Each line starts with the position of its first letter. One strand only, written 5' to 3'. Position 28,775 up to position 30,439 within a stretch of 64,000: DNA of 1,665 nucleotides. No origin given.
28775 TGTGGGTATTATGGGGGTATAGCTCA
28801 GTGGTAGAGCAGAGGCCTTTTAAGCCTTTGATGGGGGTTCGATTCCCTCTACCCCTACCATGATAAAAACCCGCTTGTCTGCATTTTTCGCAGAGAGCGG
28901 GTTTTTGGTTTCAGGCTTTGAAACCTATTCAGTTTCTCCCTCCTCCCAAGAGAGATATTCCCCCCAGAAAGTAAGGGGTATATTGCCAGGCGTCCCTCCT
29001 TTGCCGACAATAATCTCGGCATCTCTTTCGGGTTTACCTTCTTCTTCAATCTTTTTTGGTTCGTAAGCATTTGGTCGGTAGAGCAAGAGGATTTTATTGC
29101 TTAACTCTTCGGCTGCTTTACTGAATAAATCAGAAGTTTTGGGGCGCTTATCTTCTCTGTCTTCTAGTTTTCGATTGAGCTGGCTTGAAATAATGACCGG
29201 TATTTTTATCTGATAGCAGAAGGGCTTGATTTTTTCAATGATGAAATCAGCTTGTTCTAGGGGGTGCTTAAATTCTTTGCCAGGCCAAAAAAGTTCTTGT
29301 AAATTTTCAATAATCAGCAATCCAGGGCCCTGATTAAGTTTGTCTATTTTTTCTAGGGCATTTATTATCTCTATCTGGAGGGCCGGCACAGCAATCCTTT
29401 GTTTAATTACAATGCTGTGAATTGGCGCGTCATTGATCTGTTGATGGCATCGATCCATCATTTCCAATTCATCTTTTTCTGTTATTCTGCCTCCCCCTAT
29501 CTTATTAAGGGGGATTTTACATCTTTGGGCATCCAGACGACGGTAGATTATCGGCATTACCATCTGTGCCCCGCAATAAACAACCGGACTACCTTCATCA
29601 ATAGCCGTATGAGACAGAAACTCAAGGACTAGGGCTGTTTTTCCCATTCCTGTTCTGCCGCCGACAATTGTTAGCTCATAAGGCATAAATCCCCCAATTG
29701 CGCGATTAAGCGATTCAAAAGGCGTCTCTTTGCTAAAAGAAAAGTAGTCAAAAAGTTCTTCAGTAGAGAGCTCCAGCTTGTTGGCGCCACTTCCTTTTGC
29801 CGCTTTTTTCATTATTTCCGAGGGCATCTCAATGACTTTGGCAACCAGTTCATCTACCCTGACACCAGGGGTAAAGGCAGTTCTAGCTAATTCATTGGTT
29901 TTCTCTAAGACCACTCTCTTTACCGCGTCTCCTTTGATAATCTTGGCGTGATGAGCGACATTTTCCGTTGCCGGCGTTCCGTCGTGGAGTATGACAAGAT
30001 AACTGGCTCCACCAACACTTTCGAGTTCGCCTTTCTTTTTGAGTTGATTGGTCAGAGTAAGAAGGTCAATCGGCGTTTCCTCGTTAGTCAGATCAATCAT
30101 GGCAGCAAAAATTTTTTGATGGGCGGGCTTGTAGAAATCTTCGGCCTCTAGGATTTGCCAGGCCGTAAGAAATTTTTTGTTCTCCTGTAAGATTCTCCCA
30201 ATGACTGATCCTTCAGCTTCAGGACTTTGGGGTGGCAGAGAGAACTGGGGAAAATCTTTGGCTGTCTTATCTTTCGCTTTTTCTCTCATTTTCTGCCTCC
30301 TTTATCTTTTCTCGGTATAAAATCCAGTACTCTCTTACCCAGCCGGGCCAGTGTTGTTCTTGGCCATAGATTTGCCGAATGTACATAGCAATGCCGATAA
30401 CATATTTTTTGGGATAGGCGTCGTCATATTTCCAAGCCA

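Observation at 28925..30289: Second, divergent DnaB-family helicase encoded as the downstream partner of the RT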

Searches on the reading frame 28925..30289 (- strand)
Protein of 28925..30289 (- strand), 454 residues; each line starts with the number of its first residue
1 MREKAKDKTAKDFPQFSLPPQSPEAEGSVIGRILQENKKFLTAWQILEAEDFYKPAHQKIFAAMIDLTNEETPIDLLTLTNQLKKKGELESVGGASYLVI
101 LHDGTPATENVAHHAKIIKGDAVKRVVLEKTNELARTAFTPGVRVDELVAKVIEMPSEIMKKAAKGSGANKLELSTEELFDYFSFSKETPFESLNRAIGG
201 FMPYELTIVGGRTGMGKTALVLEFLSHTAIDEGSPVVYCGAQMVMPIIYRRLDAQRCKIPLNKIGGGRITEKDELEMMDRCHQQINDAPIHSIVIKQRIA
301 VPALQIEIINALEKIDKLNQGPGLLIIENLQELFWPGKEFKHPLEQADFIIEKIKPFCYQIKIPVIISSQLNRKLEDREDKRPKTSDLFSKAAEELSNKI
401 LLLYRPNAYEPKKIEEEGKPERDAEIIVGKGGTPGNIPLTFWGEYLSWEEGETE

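Call 6: search_protein_families(library=pfam, proteins=[window:28925-30289:-], max_evalue=0.01)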
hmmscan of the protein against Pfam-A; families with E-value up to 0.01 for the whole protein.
window:28925-30289:- (454 aa): 4 families
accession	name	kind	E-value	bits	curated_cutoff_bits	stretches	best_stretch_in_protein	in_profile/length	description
PF03796.21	DnaB_C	-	1.1e-36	127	27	1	189-449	4-254/255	DnaB-like helicase C terminal domain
PF00772.26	DnaB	-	4.9e-31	107.3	23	1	19-119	2-102/103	DnaB-like helicase N terminal domain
PF13481.12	AAA_25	-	4.8e-05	23.5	27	1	183-237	12-64/195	AAA domain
PF06745.19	ATPase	-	8.6e-05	22.4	26.6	1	193-242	7-57/231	KaiC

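Call 7: search_protein_families(library=padloc, proteins=[window:28925-30289:-], max_evalue=0.01)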
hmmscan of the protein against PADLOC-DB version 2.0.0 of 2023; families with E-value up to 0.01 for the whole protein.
window:28925-30289:- (454 aa): 0 families

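Call 8: search_protein_families(library=ncbifam, proteins=[window:28925-30289:-], max_evalue=0.01)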
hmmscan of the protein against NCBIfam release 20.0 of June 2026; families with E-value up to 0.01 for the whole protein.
window:28925-30289:- (454 aa): 17 families
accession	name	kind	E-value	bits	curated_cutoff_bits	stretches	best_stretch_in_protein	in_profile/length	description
NF004384.0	PRK05748.1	equivalog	1.7e-63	214.8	525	1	15-449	6-440/452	replicative DNA helicase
TIGR00665.1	DnaB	equivalog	4.8e-63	213.5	385.25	1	18-449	1-431/435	replicative DNA helicase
TIGR03600.1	phage_DnaB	exception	6.8e-58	196.6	498.65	1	24-428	3-406/421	phage replicative helicase, DnaB family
NF040583.1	dnaB_SPI-7_type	exception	1.4e-55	189.1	655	1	21-449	3-432/434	SPI-7-type island replicative DNA helicase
NF005852.0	PRK07773.1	equivalog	1.9e-54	185.3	780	1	17-388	22-393/886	replicative DNA helicase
NF005369.0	PRK06904.1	equivalog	7.2e-50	170.1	809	1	8-446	14-459/474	replicative DNA helicase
NF005945.0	PRK08006.1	equivalog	4.1e-49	167.7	898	1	11-446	19-458/471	replicative DNA helicase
NF005424.0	PRK07004.1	equivalog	5.6e-48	163.6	834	1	15-449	11-449/460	replicative DNA helicase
NF006458.0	PRK08840.1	equivalog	8.8e-48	163.1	884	1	10-447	11-452/464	replicative DNA helicase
NF006443.0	PRK08760.1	equivalog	7.8e-46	156.4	741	1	5-449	19-465/476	replicative DNA helicase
NF006306.0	PRK08506.1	equivalog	6.2e-45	153.7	596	1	25-430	9-428/472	replicative DNA helicase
NF004109.0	PRK05595.1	equivalog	4.2e-42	144.4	737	1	20-447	9-434/444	replicative DNA helicase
NF006606.0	PRK09165.1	equivalog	8.9e-39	133.4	540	1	5-421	7-443/497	replicative DNA helicase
NF004967.0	PRK06321.1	equivalog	1.3e-37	129.8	751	2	189-444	211-458/472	replicative DNA helicase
NF005240.0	PRK06749.1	subfamily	2e-31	109.2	686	1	23-445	6-421/428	replicative DNA helicase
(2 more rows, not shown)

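Call 12: find_homologous_proteins(query=window:28925-30289:-, max_evalue=1e-10)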
Query window:28925-30289:- (454 aa): 464 proteins with E <= 1e-10 among 8000 candidates; the best 120 are listed.
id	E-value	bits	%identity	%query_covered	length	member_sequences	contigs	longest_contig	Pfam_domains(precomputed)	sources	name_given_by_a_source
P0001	0.0e+0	1018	100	100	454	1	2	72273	PF03796.22,PF00772.27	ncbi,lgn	-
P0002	2.7e-153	529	55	96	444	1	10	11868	PF06745.20,PF03796.22,PF00772.27,PF13481.13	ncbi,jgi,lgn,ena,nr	ncbi:AAA family ATPase [Patescibacteria group bacterium]|nr:AAA family ATPase [Patescibacteria group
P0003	2.0e-151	523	54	100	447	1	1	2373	PF06745.20,PF03796.22,PF00772.27,PF13481.13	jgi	jgi:replicative DNA helicase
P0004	9.9e-145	501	53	98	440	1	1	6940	PF03796.22,PF00772.27,PF13481.13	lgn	-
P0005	5.0e-144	499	53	99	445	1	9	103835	PF06745.20,PF03796.22,PF00772.27,PF13481.13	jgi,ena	-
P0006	1.1e-137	478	53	95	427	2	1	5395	PF03796.22,PF00772.27,PF13481.13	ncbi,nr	ncbi:MAG: DnaB-like helicase C-terminal domain-containing protein [Candidatus Giovannonibacteria bac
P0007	1.1e-132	461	49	100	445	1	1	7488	PF03796.22,PF00772.27,PF13481.13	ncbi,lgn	-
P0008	6.5e-128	446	49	96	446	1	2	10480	PF06745.20,PF03796.22,PF00772.27,PF13481.13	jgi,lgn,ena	-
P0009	6.4e-115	403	47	100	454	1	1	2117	PF03796.22,PF00772.27,PF13481.13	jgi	jgi:replicative DNA helicase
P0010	5.0e-106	374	44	95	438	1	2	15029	PF06745.20,PF03796.22,PF00772.27,PF13481.13,PF13191.13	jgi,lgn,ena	-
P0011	9.2e-99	350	42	95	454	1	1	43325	PF03796.22,PF00772.27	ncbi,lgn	-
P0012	8.9e-79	284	38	95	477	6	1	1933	PF03796.22,PF00772.27,PF13481.13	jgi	jgi:replicative DNA helicase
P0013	2.3e-78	282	39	95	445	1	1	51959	PF03796.22,PF00772.27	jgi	-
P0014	4.4e-76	275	39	95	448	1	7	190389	PF06745.20,PF03796.22,PF00772.27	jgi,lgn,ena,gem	-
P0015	1.5e-60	224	34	96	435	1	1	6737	PF03796.22,PF00772.27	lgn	-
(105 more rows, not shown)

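Call 14: find_encoding_contigs(protein=P0005, flank=6000, max_places=3)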
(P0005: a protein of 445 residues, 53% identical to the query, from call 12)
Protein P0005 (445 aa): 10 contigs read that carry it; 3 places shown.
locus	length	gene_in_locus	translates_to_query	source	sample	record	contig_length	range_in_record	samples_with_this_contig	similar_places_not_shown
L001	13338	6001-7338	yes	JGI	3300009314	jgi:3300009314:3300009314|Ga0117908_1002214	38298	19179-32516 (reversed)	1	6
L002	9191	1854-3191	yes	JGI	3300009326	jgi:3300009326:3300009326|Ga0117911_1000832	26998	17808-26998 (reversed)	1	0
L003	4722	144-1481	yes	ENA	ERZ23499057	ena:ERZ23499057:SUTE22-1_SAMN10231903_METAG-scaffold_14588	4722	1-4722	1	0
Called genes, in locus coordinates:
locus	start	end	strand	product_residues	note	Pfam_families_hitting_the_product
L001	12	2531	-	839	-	PF00912:Transgly, PF00905:Transpeptidase, PF17957:Big_7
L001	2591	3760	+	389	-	PF00579:tRNA-synt_1b, PF22421:SYY_C-terminal, PF01479:S4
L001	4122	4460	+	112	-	-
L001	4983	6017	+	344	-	PF00078:RVT_1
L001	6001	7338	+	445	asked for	PF00772:DnaB, PF13481:AAA_25 (weak), PF03796:DnaB_C, PF06745:ATPase (weak)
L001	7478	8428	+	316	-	PF18920:DUF5671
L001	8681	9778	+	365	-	PF04055:Radical_SAM, PF13186:SPASM (faint)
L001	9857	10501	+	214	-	PF13485:Peptidase_MA_2 (faint)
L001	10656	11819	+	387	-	-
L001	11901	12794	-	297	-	PF08443:RimK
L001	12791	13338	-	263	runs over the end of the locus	PF01071:GARS_A, PF02655:ATP-grasp_3 (weak), PF08443:RimK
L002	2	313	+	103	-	?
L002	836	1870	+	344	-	PF00078:RVT_1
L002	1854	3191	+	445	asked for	PF00772:DnaB, PF13481:AAA_25 (weak), PF03796:DnaB_C, PF06745:ATPase (weak)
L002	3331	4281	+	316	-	PF18920:DUF5671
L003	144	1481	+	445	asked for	PF00772:DnaB, PF13481:AAA_25 (weak), PF03796:DnaB_C, PF06745:ATPase (weak)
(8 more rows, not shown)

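Call 15: find_encoding_contigs(protein=P0014, flank=6000, max_places=3)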
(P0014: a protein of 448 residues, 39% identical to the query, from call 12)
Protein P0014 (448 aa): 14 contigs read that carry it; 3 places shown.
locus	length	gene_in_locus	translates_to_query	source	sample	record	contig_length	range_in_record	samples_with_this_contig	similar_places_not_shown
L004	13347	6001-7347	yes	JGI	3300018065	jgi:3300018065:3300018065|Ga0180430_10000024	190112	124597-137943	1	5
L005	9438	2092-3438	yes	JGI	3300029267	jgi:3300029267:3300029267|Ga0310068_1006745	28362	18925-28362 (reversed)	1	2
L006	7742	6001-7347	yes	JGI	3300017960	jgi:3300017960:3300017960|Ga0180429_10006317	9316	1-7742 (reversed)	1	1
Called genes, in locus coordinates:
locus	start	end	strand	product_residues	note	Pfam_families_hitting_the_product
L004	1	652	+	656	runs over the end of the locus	PF02518:HATPase_c, PF00204:DNA_gyraseB, PF01751:Toprim, PF00986:DNA_gyraseB_C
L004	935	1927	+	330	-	PF00044:Gp_dh_N, PF02800:Gp_dh_C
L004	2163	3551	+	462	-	PF21799:MurD-like_N, PF08245:Mur_ligase_M, PF02875:Mur_ligase_C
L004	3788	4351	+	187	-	PF13207:AAA_17, PF13238:AAA_18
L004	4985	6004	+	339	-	PF00078:RVT_1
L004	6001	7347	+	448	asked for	PF00772:DnaB, PF03796:DnaB_C, PF06745:ATPase (weak)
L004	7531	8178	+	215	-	PF10502:Peptidase_S26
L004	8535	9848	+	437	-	PF13393:tRNA-synt_His, PF00587:tRNA-synt_2b, PF03129:HGTP_anticodon (weak)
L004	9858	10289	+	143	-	-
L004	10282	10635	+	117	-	PF11969:DcpS_C, PF01230:HIT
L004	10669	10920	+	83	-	-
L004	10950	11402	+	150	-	PF02637:GatB_Yqey (faint), PF09424:YqeY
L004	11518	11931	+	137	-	PF02130:YbeY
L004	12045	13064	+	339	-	PF06723:MreB_Mbl, PF00022:Actin, PF00012:HSP70, PF14450:FtsA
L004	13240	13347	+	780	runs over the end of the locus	PF01411:tRNA-synt_2c, PF01725:Ham1p_like, PF01411:tRNA-synt_2c, PF07973:tRNA_SAD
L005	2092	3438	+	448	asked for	PF00772:DnaB, PF03796:DnaB_C, PF06745:ATPase (weak)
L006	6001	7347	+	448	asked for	PF00772:DnaB, PF03796:DnaB_C, PF06745:ATPase (weak)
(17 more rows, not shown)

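Call 16: find_encoding_contigs(protein=P0002, flank=6000, max_places=2)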
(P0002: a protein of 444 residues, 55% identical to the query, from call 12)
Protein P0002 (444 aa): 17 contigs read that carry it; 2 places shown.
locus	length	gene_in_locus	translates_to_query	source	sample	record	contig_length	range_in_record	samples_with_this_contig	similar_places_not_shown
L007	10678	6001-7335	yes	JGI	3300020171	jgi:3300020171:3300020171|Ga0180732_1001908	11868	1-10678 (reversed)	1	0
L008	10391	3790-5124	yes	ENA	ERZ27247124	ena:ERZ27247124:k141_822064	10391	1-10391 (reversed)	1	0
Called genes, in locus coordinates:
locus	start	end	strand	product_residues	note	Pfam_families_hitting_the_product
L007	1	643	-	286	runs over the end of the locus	PF01555:N6_N4_Mtase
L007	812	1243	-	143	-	PF00293:NUDIX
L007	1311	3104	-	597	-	PF01411:tRNA-synt_2c, PF07973:tRNA_SAD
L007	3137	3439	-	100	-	PF13744:HTH_37 (weak), PF13560:HTH_31, PF12844:HTH_19 (weak), PF01381:HTH_3, PF13443:HTH_26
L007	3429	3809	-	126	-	PF05973:Gp49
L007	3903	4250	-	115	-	-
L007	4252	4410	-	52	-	-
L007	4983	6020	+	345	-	PF00078:RVT_1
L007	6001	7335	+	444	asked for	PF00772:DnaB, PF13481:AAA_25, PF03796:DnaB_C, PF06745:ATPase (weak)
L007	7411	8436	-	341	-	PF21016:RlmN_N, PF04055:Radical_SAM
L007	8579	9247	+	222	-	-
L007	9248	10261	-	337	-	PF04055:Radical_SAM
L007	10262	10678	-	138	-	PF21088:MS_channel_1st, PF00924:MS_channel_2nd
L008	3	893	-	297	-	?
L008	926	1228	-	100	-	PF13744:HTH_37 (weak), PF13560:HTH_31, PF12844:HTH_19 (weak), PF01381:HTH_3, PF13443:HTH_26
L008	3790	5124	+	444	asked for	PF00772:DnaB, PF13481:AAA_25, PF03796:DnaB_C, PF06745:ATPase (weak)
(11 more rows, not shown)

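Call 17: find_encoding_contigs(protein=P0011, flank=6000, max_places=2)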
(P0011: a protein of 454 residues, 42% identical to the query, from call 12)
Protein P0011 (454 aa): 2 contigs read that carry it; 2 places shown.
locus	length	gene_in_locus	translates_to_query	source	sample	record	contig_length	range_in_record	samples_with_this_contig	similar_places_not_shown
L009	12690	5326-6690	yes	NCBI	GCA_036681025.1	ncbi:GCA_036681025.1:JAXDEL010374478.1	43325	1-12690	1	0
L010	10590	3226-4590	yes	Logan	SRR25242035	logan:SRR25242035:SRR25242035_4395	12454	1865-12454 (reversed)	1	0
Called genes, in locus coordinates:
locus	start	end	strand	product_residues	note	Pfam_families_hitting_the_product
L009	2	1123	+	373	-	?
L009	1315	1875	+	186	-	PF18895:T4SS_pilin (weak)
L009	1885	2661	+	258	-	PF00557:Peptidase_M24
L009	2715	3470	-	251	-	PF01510:Amidase_2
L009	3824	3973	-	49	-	-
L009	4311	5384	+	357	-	PF00078:RVT_1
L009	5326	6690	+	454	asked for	PF00772:DnaB, PF03796:DnaB_C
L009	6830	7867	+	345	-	PF21016:RlmN_N, PF04055:Radical_SAM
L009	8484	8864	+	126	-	PF00072:Response_reg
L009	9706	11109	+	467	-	PF08529:NusA_N, PF13184:KH_NusA_1st, PF26594:KH_NusA_2nd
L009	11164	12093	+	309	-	PF01368:DHH, PF02833:DHHA2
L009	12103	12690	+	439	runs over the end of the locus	PF05697:Trigger_N, PF00254:FKBP_C, PF05698:Trigger_C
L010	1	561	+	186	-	?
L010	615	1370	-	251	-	PF01510:Amidase_2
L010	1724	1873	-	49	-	-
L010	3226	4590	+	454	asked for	PF00772:DnaB, PF03796:DnaB_C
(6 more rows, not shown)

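Call 18: find_encoding_contigs(protein=P0013, flank=6000, max_places=2)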
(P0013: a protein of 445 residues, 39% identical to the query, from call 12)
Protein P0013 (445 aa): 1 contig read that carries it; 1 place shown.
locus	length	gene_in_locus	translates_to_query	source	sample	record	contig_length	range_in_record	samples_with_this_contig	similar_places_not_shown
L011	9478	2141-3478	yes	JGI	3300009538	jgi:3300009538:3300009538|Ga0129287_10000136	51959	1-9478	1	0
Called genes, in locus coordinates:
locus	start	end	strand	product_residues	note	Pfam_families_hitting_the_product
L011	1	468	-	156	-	?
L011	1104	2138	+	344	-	PF00078:RVT_1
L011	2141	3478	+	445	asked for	PF00772:DnaB, PF03796:DnaB_C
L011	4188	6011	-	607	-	PF06480:FtsH_ext, PF06068:TIP49 (faint), PF00004:AAA, PF07728:AAA_5 (faint), PF17862:AAA_lid_3, PF01434:Peptidase_M41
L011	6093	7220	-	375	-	PF00575:S1 (weak), PF23459:S1_RRP5 (faint), PF21710:Spt6_S1 (faint), PF00575:S1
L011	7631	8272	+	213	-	PF13483:Lactamase_B_3, PF12706:Lactamase_B_2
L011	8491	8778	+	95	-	-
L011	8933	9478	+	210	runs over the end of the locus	-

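Call 19: find_encoding_contigs(protein=P0010, flank=6000, max_places=2)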
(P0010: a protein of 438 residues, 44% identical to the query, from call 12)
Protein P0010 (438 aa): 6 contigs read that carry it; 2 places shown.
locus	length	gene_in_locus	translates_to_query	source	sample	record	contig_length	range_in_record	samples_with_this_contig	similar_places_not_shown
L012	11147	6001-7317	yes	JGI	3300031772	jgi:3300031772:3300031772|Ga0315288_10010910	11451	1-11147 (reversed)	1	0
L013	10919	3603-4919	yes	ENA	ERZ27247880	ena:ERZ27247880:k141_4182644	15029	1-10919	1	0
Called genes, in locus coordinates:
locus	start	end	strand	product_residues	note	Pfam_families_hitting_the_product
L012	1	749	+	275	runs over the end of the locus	PF00149:Metallophos, PF13277:YmdB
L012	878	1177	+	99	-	PF18291:HU-HIG (weak), PF00216:Bac_DNA_binding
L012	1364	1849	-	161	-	-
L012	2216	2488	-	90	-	PF01541:GIY-YIG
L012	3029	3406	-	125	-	PF01245:Ribosomal_L19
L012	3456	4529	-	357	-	PF01479:S4 (faint), PF00849:PseudoU_synth_2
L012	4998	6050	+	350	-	PF00078:RVT_1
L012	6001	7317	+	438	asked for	PF00772:DnaB, PF13191:AAA_16 (weak), PF13481:AAA_25 (faint), PF03796:DnaB_C, PF06745:ATPase (weak)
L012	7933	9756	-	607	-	PF06480:FtsH_ext, PF00004:AAA, PF07728:AAA_5 (weak), PF17862:AAA_lid_3, PF01434:Peptidase_M41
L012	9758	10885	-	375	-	PF23459:S1_RRP5 (faint), PF21710:Spt6_S1 (faint), PF00575:S1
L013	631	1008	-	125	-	PF01245:Ribosomal_L19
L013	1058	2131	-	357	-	PF01479:S4 (faint), PF00849:PseudoU_synth_2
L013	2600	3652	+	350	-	PF00078:RVT_1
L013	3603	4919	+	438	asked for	PF00772:DnaB, PF13191:AAA_16 (weak), PF13481:AAA_25 (faint), PF03796:DnaB_C, PF06745:ATPase (weak)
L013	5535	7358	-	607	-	PF06480:FtsH_ext, PF00004:AAA, PF07728:AAA_5 (weak), PF17862:AAA_lid_3, PF01434:Peptidase_M41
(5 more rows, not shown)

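Call 25: search_solved_structures(query=window:28925-30289:-, show_alignments=2, max_evalue=1e-20)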
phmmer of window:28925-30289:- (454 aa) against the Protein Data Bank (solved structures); distinct sequences matched with E-value up to 1e-20: 10.
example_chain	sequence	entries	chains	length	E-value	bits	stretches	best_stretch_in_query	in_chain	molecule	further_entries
7t22_A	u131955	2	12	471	1.6e-49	172.4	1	16-447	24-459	Replicative DNA helicase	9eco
6bbm_A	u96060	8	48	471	3e-49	171.5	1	16-447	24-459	Replicative DNA helicase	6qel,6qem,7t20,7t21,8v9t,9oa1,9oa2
2q6t_A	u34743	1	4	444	4.8e-47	164.3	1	18-446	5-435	DnaB replication fork helicase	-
2r6a_A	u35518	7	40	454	3e-46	161.6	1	17-447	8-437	Replicative helicase | Replicative DNA helicase DnaB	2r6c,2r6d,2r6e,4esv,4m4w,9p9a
2vye_A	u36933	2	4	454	1.2e-44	156.4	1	17-447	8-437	REPLICATIVE DNA HELICASE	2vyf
9dls_A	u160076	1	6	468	4.6e-44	154.5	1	16-448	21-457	Replicative DNA helicase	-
6t66_A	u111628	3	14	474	4.8e-44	154.4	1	16-448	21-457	Replicative DNA helicase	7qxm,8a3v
4nmn_A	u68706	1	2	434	9.2e-27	97.4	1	22-447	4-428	Replicative DNA helicase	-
4zc0_A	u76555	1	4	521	1.1e-22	84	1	26-413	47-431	Replicative DNA helicase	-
6kza_A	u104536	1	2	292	2.6e-22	82.8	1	188-447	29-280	Replicative DNA helicase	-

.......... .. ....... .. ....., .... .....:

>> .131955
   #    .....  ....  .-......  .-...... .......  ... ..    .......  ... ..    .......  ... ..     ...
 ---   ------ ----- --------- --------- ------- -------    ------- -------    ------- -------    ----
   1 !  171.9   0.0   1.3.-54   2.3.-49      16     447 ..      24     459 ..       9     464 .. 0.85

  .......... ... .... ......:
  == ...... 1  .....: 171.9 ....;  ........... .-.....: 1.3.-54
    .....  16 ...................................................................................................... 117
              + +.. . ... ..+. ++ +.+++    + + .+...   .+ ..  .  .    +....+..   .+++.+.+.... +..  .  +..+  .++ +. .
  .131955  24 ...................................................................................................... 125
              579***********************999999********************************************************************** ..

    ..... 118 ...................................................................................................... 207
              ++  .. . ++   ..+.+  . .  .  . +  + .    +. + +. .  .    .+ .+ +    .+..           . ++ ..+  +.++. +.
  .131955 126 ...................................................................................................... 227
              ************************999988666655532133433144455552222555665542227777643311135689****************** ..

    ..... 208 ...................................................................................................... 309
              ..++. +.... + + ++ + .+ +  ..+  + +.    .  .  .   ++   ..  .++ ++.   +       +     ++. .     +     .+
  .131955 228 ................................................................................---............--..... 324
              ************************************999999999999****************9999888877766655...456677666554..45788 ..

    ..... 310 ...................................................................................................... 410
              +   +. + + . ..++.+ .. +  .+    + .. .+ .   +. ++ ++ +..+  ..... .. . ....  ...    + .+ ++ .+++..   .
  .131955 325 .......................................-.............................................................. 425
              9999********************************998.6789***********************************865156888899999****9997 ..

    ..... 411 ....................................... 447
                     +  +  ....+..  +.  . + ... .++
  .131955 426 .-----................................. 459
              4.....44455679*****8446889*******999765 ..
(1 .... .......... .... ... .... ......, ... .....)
